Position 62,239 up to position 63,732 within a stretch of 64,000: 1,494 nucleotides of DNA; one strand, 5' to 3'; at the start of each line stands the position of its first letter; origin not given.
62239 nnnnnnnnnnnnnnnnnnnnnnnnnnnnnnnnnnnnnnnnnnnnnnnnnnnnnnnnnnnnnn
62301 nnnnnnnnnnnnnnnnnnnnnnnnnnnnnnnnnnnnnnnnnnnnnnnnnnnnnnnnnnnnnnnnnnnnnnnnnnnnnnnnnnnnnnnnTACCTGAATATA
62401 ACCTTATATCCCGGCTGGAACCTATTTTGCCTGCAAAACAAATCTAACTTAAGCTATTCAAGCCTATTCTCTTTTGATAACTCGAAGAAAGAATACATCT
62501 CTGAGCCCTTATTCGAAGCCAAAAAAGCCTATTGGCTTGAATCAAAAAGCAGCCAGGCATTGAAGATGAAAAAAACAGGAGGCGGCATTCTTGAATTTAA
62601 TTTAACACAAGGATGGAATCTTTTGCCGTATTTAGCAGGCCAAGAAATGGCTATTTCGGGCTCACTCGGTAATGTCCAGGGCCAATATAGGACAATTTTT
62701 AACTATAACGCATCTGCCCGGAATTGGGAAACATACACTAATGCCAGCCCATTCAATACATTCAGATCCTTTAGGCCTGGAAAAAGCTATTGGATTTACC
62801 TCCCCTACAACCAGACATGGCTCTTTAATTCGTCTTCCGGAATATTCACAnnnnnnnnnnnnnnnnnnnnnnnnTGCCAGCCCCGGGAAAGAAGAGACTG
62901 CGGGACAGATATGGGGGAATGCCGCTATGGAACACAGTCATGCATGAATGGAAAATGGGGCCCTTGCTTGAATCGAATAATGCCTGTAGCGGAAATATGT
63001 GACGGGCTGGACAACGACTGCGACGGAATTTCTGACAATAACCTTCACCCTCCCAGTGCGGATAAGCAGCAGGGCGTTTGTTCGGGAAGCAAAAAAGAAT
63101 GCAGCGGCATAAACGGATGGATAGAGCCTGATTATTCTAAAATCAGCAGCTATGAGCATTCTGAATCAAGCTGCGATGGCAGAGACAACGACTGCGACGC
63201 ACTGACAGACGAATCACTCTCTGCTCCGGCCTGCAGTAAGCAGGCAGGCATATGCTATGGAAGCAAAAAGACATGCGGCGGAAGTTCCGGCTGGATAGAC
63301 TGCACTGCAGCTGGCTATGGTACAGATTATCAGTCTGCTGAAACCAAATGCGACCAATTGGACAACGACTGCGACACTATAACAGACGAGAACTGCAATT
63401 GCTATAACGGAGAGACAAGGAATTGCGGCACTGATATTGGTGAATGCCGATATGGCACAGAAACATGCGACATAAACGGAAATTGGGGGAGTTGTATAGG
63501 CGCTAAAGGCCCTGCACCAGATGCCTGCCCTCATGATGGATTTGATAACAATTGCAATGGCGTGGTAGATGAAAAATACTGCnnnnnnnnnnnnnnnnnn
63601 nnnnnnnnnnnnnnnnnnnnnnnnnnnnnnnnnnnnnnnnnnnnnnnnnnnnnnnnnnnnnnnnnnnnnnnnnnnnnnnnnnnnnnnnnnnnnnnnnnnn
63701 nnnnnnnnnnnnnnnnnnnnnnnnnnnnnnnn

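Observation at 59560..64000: Unlisted giant ORF of at least 1480 aa: MopE-like Asp/Cys repeats plus a parallel beta-helix, running off the window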

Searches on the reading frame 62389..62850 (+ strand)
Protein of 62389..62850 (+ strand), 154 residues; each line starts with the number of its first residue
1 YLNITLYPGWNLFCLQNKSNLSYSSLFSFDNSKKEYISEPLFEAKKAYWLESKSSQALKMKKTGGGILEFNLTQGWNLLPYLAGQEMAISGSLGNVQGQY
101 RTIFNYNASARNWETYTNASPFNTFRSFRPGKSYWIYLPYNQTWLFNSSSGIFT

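Call 53: search_solved_structures(query=A4, max_evalue=1, show_alignments=2)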
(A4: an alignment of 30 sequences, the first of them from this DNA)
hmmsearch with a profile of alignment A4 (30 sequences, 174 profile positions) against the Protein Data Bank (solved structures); distinct sequences matched with E-value up to 1: 0.

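Call 54: find_homologous_proteins(query=A4, max_evalue=0.00001)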
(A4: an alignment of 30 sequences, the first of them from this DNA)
Query A4 (30 sequences) (154 aa, profile of the alignment): 239 proteins with E <= 0.00001 among 1885 candidates; the best 120 are listed.
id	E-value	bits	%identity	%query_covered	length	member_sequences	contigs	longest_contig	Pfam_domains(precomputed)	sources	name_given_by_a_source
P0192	8.9e-54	200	23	93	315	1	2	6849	-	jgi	jgi:hypothetical protein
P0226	1.8e-51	192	26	63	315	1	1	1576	PF13620.13,PF17210.10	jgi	jgi:hypothetical protein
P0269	3.3e-51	191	27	67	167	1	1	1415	-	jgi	jgi:hypothetical protein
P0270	8.0e-49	184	29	71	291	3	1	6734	PF13205.13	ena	-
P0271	2.7e-48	182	26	68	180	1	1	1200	-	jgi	jgi:hypothetical protein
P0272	2.1e-47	179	26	62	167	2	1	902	-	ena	-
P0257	2.3e-47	179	26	63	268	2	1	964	-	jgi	jgi:hypothetical protein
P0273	8.3e-47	177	30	58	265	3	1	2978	-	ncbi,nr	ncbi:MAG: hypothetical protein NTV89_15575, partial [Proteobacteria bacterium]|nr:hypothetical prote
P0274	1.5e-46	176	26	88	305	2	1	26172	-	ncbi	-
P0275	1.5e-46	176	26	63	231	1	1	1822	-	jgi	-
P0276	6.9e-46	174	22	88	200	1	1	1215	-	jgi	jgi:hypothetical protein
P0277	4.9e-45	171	24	69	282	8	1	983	PF00041.28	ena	-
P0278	1.3e-44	170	20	94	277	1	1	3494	-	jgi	-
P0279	1.7e-44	169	24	86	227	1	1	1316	-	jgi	-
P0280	2.1e-44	169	32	63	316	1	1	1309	-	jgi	jgi:hypothetical protein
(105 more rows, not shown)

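Call 73: predict_structure(alignment_id=A4)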
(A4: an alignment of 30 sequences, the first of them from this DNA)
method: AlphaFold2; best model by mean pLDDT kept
length: 154 residues; sequences in the alignment: 30
mean_pLDDT: 94.7   pTM: 0.88
mean pLDDT of the five models: 94.7, 94.5, 94.5, 93.2, 88.7
residues with pLDDT >= 90: 134; 70-90: 20; 50-70: 0; < 50: 0
segments of 3 or more residues with pLDDT < 50: none
pLDDT, mean of each block of 10 residues (from residue 1): 94 89 94 93 92 94 87 97 96 97 98 96 97 97 97 97
secondary structure, 60 per line:
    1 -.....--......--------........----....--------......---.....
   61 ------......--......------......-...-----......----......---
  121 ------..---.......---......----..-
elements in order: E2-6 E9-14 E23-30 E35-38 E47-52 E56-60 E67-72 E75-80 H89-92 E102-107 E112-117 E132-138 E142-147

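Call 88: fold_search(model_id=the predicted structure, library=pdb)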
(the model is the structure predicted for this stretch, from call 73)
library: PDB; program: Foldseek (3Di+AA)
matches with E <= 10: 603; with E <= 0.001: 0
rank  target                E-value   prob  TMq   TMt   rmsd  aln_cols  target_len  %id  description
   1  3qsq                  1.2e-01  0.08  0.16  0.12  16.7       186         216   11  Crystal structure of the projection domain of the human astrovirus capsid protein (released 2011-07-20)
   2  9wyg                  2.6e-01  0.06  0.16  0.12  17.1       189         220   10  Crystal structure of HAstV8 spike (released 2026-02-11)
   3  7rw2_A                2.6e-01  0.02  0.10  0.03  18.9       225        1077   10  Cryo-EM structure of NTD-directed neutralizing antibody 5-7 in complex with prefusion SARS-CoV-2 spike glycoprotein (released 2021-09-01)
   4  8tc0_A                2.7e-01  0.05  0.16  0.04  17.7       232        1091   10  Cryo-EM Structure of Spike Glycoprotein from Bat Coronavirus WIV1 in Closed Conformation (released 2024-05-01)
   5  7rk2_B                2.9e-01  0.03  0.13  0.10  17.2       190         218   10  Crystal structure of the human astrovirus serotype 8 capsid spike in complex with scFv 2D9, an astrovirus-neutralizing (released 2021-10-13)
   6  6rsx                  3.2e-01  0.11  0.20  0.13  19.9       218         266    8  Regulatory Subunit of cAMP-dependant Protein Kinase A from Euglena gracilis at 1.6 A resolution (released 2020-10-28)
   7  4c7l_A                3.5e-01  0.06  0.17  0.10  17.1       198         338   11  Crystal structure of Mouse Hepatitis virus strain S Hemagglutinin- esterase (released 2013-10-09)
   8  7rk2_A                3.5e-01  0.04  0.14  0.10  17.3       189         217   10  Crystal structure of the human astrovirus serotype 8 capsid spike in complex with scFv 2D9, an astrovirus-neutralizing (released 2021-10-13)
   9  7rk1_B                3.5e-01  0.04  0.14  0.10  17.1       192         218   11  Crystal structure of the human astrovirus serotype 8 capsid spike in complex with scFv 3E8, an astrovirus-neutralizing (released 2021-10-13)
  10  6cs2_C                3.7e-01  0.02  0.12  0.04  17.5       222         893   11  SARS Spike Glycoprotein - human ACE2 complex, Stabilized variant, all ACE2-bound particles (released 2018-04-11)
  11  6e8v_H                3.9e-01  0.09  0.21  0.15  27.2       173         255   11  The crystal structure of bovine ultralong antibody BOV-1 (released 2019-09-04)
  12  6qvk_1f               4.1e-01  0.07  0.16  0.11  15.0       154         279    7  The cryo-EM structure of bacteriophage phi29 prohead (released 2019-06-12)
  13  6cs2_B                4.3e-01  0.02  0.11  0.04  15.5       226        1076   11  SARS Spike Glycoprotein - human ACE2 complex, Stabilized variant, all ACE2-bound particles (released 2018-04-11)
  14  7dk4_A                4.3e-01  0.02  0.12  0.04  17.6       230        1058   10  S-2H2-F3a structure, two RBDs are up and one RBD is down, each RBD binds with a 2H2 Fab. (released 2020-12-02)
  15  7wjz_B                5.1e-01  0.02  0.11  0.04  15.2       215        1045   11  Omicron Spike bitrimer with 6m6 antibody (released 2022-07-13)
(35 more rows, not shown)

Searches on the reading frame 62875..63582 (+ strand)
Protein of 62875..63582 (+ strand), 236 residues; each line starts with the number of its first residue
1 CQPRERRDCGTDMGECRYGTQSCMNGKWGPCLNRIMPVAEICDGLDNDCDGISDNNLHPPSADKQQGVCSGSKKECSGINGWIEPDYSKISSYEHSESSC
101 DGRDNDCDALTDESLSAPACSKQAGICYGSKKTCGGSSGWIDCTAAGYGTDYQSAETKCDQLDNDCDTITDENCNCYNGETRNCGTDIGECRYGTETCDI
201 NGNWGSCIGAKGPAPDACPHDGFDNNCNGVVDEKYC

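Call 22: search_solved_structures(query=window:62875-63582:+, max_evalue=10, show_alignments=3)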
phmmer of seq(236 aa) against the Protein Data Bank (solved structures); distinct sequences matched with E-value up to 10: 0.
